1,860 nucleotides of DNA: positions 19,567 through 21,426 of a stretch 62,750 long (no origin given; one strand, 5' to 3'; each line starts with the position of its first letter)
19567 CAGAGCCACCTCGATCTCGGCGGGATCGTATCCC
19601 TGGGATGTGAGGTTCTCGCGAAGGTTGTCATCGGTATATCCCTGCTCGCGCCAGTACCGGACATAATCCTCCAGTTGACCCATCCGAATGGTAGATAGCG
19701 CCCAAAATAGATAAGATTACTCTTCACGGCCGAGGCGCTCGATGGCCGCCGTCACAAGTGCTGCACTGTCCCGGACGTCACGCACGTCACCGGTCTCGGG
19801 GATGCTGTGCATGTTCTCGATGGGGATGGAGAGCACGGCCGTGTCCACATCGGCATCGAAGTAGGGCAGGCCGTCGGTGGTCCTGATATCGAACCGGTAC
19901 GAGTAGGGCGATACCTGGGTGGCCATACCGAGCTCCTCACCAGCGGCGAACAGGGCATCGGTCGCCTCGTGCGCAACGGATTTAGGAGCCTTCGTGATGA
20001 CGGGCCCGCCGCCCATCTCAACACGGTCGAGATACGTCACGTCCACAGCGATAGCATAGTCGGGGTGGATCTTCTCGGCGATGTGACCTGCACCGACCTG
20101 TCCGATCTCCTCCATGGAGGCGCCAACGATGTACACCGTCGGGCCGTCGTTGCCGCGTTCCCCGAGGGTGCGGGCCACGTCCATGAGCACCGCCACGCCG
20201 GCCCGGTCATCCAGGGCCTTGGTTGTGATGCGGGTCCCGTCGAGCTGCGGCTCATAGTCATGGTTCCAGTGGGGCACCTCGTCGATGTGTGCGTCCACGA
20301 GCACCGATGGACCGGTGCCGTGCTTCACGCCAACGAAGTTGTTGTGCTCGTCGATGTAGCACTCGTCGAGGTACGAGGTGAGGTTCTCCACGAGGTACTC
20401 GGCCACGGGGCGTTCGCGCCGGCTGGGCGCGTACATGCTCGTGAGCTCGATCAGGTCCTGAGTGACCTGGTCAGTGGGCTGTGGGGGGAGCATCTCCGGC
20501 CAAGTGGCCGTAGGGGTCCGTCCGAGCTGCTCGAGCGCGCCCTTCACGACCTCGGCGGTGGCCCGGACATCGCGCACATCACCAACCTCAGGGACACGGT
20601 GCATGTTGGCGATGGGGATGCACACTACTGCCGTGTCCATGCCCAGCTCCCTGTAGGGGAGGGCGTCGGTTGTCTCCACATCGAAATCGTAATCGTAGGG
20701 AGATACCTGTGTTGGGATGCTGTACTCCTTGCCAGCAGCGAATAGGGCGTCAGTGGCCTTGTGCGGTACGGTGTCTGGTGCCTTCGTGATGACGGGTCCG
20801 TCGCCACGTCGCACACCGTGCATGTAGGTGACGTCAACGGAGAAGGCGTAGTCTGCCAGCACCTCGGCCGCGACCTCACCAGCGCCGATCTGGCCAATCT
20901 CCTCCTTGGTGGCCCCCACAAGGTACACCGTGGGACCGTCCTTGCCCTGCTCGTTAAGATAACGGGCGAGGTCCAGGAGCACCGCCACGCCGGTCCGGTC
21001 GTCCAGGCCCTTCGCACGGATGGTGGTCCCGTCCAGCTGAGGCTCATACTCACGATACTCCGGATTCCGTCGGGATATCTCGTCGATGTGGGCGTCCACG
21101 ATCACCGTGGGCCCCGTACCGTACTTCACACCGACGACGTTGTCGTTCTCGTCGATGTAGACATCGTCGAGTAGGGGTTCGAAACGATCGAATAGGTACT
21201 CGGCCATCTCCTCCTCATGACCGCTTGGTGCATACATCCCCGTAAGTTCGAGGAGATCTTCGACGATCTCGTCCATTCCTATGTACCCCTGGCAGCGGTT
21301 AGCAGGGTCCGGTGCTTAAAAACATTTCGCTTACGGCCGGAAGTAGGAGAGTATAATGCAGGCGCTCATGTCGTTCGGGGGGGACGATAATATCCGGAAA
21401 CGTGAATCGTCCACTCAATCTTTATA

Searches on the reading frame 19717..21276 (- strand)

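Call 7: search_protein_families(library=pfam, proteins=[window:19717-21276:-], max_evalue=0.001)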
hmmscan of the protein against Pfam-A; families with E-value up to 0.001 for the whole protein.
window:19717-21276:- (519 aa): 3 families
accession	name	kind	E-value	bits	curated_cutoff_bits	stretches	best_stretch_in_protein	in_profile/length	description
PF05343.19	Peptidase_M42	-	5.2e-50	170.6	23.2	2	345-506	123-291/292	M42 glutamyl aminopeptidase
PF04389.22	Peptidase_M28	-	3.8e-18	66.4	21.3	2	323-482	13-158/193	Peptidase family M28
PF01546.33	Peptidase_M20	-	4.8e-13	49.9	24.6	2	327-513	2-205/206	Peptidase family M20/M25/M40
